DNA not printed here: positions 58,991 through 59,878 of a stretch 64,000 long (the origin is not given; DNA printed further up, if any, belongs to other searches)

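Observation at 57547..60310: Tandem triplet of paralogous ~190-aa membrane proteins next to a membrane-anchored His/Cys protein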

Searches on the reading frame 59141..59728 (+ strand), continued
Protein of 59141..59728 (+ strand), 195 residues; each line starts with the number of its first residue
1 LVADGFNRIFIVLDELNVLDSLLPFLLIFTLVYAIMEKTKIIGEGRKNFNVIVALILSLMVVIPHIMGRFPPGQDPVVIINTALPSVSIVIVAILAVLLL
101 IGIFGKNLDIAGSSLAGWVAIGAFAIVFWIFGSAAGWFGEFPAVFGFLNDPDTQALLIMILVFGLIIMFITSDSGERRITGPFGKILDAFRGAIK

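Call 61: search_protein_families(library=pfam, proteins=[L005:5027-7207:+, L013:6189-8285:+], max_evalue=10)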
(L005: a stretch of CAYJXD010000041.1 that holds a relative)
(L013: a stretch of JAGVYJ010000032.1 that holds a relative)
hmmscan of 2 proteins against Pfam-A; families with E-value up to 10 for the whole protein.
L005:5027-7207:+ (726 aa): 2 families
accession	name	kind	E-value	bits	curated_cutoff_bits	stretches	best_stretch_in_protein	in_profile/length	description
PF13965.12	SID-1_RNA_chan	-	1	8.3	28.7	1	90-156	368-435/594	dsRNA-gated channel SID-1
PF06305.16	LapA_dom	-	1.5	9.3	28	1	115-152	21-57/64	Lipopolysaccharide assembly protein A domain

L013:6189-8285:+ (698 aa): 3 families
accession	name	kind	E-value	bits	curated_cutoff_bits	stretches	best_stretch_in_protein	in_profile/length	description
PF04246.17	RseC_MucC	-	0.00083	19.7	24.4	1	66-129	49-113/130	Positive regulator of sigma(E), RseC/MucC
PF00482.28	T2SSF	-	0.024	15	25.2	1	152-282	5-125/125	Type II secretion system (T2SS), protein F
PF09925.14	DUF2157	-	0.22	11.7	32.4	1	235-359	7-109/146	Predicted membrane protein (DUF2157)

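Call 78: fold_search(model_id=the predicted structure, library=pdb)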
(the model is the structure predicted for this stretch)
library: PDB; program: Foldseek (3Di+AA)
matches with E <= 10: 11; with E <= 0.001: 0
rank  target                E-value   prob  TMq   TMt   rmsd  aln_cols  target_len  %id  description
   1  8j7y_A                4.3e+00  0.04  0.16  0.12  18.3       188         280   12  Cryo-EM structure of hZnT7DeltaHis-loop-Fab complex in zinc-bound state, determined in outward-facing conformation (released 2023-09-20)
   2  8pjk_R                5.8e+00  0.14  0.36  0.28   8.6       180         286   13  ST171-bound serotonin 5-HT1A receptor - Gi Protein Complex (released 2024-05-29)
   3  7oqz_A                6.8e+00  0.08  0.28  0.24  11.8       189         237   12  Cryo-EM structure of human TMEM45A (released 2021-06-16)
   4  7eeb_M                7.1e+00  0.07  0.19  0.29  10.7       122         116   12  Structure of the CatSpermasome (released 2021-07-28)
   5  9a4a_A                7.9e+00  0.06  0.18  0.29  10.2        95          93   16  Model of YLAN-FUR by crosslinking MS and deep learning (released 2024-09-18)
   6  8fd1_A                8.3e+00  0.04  0.23  0.17  14.7       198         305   13  Crystal structure of photoactivated rhodopsin in complex with a nanobody (released 2023-08-30)
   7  9hdd_A                8.8e+00  0.03  0.19  0.11  16.8       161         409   10  Sla2 C-terminal region (Residues 560-968) (REND and THATCH domains) (released 2025-05-21)
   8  6nq8_C                9.2e+00  0.03  0.19  0.19  16.7       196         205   14  Crystal structure of YetJ mutant from Bacillus Subtilis - D171E (released 2019-04-17)
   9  7x2d_F                9.7e+00  0.06  0.30  0.23  14.8       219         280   13  Cryo-EM structure of the tavapadon-bound D1 dopamine receptor and mini-Gs complex (released 2022-06-15)
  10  5uz7_R                9.7e+00  0.05  0.27  0.22  15.8       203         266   13  Volta phase plate cryo-electron microscopy structure of a calcitonin receptor-heterotrimeric Gs protein complex (released 2017-05-03)
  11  8xma_B                9.7e+00  0.03  0.20  0.14  19.9       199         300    9  Cryo-EM structure of human ZnT1 WT, in the presence of zinc, determined in an outward-facing conformation (released 2024-10-30)

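Call 84: search_protein_families(library=ncbifam, proteins=[L023:10489-11979:+, L023:12012-12614:-, L023:12624-12899:-, L005:5027-7207:+], max_evalue=0.01)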
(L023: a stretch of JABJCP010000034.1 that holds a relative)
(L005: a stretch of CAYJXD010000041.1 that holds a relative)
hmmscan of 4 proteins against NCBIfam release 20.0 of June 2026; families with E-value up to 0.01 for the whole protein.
L023:10489-11979:+ (496 aa): 11 families
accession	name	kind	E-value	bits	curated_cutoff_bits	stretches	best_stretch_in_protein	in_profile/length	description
NF040819.1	helicase_HerA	equivalog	1e-11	44.1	970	1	288-434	330-473/561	DNA double-strand break repair helicase HerA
NF042944.1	HerA_antiphage_2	equivalog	3.7e-10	39.2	850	1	338-460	405-523/576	anti-phage-associated helicase HerA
NF042943.1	HerA_antiphage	equivalog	2.9e-09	36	800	1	363-466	435-537/566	anti-phage-associated helicase HerA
NF040937.1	HerA_Thermprot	equivalog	7.6e-07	27.9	800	1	341-429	329-415/487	DNA double-strand break repair helicase HerA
TIGR03924.1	T7SS_EccC_a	equivalog_domain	1e-06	27.8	509.15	1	352-431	554-626/673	type VII secretion protein EccCa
NF053655.1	CedD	equivalog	1.4e-06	27.3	600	1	322-436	388-487/527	DNA-translocating ATPase CedD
NF041214.1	plasmid_TraB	equivalog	2e-05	23.3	800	1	342-428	327-409/639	plasmid transfer protein TraB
TIGR03928.1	T7_EssCb_Firm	equivalog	4.1e-05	21.4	778.4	1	335-412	558-626/1296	type VII secretion protein EssC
NF045975.1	VirB4_plasma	equivalog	0.00069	17.4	590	0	355-409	756-804/894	Mbov_0397 family ICE element conjugal transfer ATPase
NF041017.1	DNA_import_CedB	equivalog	0.001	17.8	700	0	357-408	468-515/590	DNA import protein CedB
TIGR03925.1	T7SS_EccC_b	equivalog_domain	0.0016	16.8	346.55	0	347-433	172-254/564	type VII secretion protein EccCb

L023:12012-12614:- (200 aa): 0 families

L023:12624-12899:- (91 aa): 0 families

L005:5027-7207:+ (726 aa): 0 families

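Call 85: search_solved_structures(query=L023:10489-11979:+, max_evalue=0.01)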
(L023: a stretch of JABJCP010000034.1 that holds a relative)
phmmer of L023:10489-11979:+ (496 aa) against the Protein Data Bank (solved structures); distinct sequences matched with E-value up to 0.01: 9.
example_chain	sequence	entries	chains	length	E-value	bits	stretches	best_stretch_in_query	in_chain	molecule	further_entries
8xau_A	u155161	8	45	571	7.3e-08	34.6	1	354-468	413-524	ATP-binding protein | HerA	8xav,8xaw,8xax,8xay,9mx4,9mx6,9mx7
8wiv_A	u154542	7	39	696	2.4e-06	29.6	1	356-465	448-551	Helicase HerA central domain-containing protein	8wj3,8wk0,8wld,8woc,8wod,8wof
9x1l_A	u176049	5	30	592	1e-05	27.5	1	362-437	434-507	DNA helicase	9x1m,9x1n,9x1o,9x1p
8yho_A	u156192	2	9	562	4.8e-05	25.3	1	346-437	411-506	DUF87 domain-containing protein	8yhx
8j4u_M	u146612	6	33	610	6.9e-05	24.8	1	359-467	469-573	Nucleoside triphosphate hydrolase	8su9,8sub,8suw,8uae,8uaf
8ziq_M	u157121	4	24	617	9.5e-05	24.4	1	360-437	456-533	HerA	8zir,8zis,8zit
6mol_A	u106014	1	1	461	0.00011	24.1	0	281-337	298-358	Monoextended DARPin R12 (M_R12)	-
9c1m_M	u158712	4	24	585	0.00017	23.5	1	358-436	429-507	ATP-binding protein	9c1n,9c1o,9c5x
4d2i_A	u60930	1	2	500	0.0035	19.2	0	359-434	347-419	HERA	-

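Call 86: search_protein_families(library=pfam, proteins=[L006:4094-7900:+, L032:3513-7304:+], max_evalue=0.001)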
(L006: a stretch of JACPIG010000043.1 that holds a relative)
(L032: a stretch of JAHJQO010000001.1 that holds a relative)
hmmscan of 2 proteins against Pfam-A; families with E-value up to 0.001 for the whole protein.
L006:4094-7900:+ (1268 aa): 3 families
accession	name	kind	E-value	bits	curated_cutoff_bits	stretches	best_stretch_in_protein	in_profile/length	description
PF14890.11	Intein_splicing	-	6.3e-26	91.5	35.8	1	510-1000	12-155/155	Intein splicing domain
PF14528.11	LAGLIDADG_3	-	5.7e-11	43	22.5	1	811-866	6-68/82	LAGLIDADG-like domain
PF00437.27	T2SSE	-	1.1e-10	41.2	24.9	1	1016-1111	187-274/370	Type II/IV secretion system protein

L032:3513-7304:+ (1263 aa): 3 families
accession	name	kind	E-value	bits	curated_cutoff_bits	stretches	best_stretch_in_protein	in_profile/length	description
PF14890.11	Intein_splicing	-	9.3e-18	64.9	35.8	1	590-1051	29-155/155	Intein splicing domain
PF14528.11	LAGLIDADG_3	-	1.4e-15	57.8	22.5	1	855-937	3-82/82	LAGLIDADG-like domain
PF00437.27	T2SSE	-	2.2e-08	33.6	24.9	1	450-551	132-222/370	Type II/IV secretion system protein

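Call 90: search_protein_families(library=phrogs, proteins=[window:59141-59728:+], max_evalue=0.01)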
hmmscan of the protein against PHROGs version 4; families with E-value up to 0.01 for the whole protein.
window:59141-59728:+ (195 aa): 0 families

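Call 91: search_protein_families(library=padloc, proteins=[window:59141-59728:+], max_evalue=0.01)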
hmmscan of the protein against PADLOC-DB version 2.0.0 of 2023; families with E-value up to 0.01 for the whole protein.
window:59141-59728:+ (195 aa): 0 families
